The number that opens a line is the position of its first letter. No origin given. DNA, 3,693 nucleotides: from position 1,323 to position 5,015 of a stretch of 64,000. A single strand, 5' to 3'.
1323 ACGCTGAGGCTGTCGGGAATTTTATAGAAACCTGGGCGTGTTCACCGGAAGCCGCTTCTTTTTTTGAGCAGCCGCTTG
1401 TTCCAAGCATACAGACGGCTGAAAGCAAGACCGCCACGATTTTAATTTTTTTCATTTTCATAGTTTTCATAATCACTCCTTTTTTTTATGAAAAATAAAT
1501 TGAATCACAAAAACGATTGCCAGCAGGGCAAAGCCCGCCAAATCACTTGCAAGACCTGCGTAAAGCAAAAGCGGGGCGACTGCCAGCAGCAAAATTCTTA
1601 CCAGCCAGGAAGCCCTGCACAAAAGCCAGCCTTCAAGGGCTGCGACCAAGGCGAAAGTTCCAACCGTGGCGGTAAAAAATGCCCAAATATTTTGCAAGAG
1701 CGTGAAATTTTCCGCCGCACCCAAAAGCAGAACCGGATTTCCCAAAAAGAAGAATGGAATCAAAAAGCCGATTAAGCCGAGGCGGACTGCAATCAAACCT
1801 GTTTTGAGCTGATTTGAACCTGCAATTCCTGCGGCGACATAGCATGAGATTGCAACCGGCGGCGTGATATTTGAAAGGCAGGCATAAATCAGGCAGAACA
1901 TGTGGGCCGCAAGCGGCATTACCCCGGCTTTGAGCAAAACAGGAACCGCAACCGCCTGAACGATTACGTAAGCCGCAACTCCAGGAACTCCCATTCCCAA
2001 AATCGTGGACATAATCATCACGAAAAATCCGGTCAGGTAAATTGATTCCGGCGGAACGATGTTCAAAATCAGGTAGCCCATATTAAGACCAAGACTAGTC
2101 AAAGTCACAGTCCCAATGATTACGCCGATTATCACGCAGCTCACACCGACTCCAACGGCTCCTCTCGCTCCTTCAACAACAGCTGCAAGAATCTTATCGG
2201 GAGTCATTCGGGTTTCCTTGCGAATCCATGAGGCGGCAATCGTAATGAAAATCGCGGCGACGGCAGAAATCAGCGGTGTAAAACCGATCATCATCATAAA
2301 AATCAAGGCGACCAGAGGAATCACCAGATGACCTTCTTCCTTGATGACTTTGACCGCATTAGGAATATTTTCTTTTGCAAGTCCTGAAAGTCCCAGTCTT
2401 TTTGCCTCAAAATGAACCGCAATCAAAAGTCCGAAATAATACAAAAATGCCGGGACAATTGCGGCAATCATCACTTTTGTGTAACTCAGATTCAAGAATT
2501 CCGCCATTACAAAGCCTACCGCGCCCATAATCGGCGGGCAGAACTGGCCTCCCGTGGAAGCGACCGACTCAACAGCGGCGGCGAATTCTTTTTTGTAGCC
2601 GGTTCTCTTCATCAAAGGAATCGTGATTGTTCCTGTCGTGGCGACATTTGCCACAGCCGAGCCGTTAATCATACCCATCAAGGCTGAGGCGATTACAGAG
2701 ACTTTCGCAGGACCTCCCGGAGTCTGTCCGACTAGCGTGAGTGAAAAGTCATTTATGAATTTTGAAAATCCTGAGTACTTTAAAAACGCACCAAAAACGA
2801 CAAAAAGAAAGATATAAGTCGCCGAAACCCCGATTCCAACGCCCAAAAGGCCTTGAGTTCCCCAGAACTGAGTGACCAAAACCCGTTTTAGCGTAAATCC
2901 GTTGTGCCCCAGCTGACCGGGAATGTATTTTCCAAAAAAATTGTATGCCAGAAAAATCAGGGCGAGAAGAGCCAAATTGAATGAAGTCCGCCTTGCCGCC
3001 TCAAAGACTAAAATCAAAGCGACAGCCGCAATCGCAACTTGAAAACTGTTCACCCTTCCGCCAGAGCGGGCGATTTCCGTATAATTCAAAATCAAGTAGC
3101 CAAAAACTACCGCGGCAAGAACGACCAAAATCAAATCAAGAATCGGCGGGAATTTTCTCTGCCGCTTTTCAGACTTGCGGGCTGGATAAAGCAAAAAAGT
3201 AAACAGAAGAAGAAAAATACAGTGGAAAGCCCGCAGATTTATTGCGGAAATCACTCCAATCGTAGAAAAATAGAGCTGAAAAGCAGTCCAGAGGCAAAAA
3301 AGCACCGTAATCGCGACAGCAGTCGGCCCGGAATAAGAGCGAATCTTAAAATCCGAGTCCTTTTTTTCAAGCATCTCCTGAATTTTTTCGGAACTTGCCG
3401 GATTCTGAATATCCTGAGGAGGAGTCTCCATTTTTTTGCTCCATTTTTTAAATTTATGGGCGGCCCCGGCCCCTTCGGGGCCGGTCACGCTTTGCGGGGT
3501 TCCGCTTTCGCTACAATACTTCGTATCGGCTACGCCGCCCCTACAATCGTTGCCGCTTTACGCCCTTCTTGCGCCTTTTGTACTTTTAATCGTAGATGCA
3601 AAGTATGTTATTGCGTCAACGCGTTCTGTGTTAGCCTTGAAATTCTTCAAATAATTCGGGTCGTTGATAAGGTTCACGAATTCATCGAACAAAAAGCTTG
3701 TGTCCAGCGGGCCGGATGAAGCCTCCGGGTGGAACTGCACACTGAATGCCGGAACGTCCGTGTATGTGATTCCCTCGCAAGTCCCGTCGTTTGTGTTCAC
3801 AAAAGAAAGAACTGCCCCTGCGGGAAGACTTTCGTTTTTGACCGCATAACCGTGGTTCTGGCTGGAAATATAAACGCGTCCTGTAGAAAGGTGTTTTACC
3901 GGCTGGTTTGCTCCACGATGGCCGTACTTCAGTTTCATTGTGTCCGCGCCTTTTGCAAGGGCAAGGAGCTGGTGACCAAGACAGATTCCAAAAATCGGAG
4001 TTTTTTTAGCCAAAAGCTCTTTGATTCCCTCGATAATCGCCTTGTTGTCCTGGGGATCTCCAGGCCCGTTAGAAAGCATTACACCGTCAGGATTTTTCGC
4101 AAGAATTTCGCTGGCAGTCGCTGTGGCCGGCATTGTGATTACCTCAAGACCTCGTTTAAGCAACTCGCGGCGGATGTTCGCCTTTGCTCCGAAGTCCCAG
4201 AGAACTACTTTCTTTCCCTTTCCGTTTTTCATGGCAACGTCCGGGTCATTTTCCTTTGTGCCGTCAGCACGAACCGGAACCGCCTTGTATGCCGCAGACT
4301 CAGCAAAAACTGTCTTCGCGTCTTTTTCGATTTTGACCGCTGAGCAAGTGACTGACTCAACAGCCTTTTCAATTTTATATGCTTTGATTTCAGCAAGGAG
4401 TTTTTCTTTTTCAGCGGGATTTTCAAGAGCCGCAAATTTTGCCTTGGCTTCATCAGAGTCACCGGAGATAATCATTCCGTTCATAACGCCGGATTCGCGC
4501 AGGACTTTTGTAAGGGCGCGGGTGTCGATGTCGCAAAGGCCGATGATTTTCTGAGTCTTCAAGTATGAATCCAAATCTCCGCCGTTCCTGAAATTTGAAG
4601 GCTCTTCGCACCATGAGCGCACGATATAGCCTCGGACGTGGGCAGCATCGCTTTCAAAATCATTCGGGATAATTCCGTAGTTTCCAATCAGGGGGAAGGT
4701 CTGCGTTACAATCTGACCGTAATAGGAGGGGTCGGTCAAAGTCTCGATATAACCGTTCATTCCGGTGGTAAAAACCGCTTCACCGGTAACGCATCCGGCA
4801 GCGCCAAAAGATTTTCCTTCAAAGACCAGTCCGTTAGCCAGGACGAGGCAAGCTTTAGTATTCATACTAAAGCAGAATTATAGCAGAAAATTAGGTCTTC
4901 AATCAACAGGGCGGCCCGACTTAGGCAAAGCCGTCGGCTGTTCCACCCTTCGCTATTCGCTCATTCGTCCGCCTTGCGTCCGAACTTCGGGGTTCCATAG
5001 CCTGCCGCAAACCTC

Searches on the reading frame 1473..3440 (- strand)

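Call 42: search_protein_families(library=pfam, proteins=[window:1473-3440:-])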
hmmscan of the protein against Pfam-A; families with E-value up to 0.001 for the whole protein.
window:1473-3440:- (655 aa): 1 family
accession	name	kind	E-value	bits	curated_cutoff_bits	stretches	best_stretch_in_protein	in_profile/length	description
PF06808.19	DctM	-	2e-82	277.7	23.8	1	141-574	2-407/413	Tripartite ATP-independent periplasmic transporter, DctM component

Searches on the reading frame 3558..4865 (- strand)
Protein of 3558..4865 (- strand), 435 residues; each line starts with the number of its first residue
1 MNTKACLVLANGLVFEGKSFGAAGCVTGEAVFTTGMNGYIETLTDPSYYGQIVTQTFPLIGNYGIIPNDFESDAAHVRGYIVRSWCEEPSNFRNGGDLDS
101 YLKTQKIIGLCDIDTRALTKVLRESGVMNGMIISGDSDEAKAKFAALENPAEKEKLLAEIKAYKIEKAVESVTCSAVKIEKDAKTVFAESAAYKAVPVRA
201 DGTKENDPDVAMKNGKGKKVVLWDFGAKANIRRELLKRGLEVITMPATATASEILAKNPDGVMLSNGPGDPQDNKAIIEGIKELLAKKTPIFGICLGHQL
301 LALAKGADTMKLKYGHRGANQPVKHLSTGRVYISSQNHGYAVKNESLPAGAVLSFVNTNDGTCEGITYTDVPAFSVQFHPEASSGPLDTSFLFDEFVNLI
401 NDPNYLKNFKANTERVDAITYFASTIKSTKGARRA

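Call 42: search_protein_families(library=pfam, proteins=[window:3558-4865:-])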
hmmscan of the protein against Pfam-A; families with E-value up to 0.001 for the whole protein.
window:3558-4865:- (435 aa): 4 families
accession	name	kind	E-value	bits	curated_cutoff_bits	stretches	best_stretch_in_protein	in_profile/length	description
PF00117.34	GATase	-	1e-51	175.7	22.8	1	222-398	2-189/190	Glutamine amidotransferase class-I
PF00988.28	CPSase_sm_chain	-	3.1e-50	169.6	27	1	7-132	1-126/126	Carbamoyl-phosphate synthase small chain, CPSase domain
PF07722.19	Peptidase_C26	-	5.1e-08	33.4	20.5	1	278-311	95-128/219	Peptidase C26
PF01965.30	DJ-1_PfpI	-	0.00044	20.5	26.6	1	243-307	46-113/165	DJ-1/PfpI family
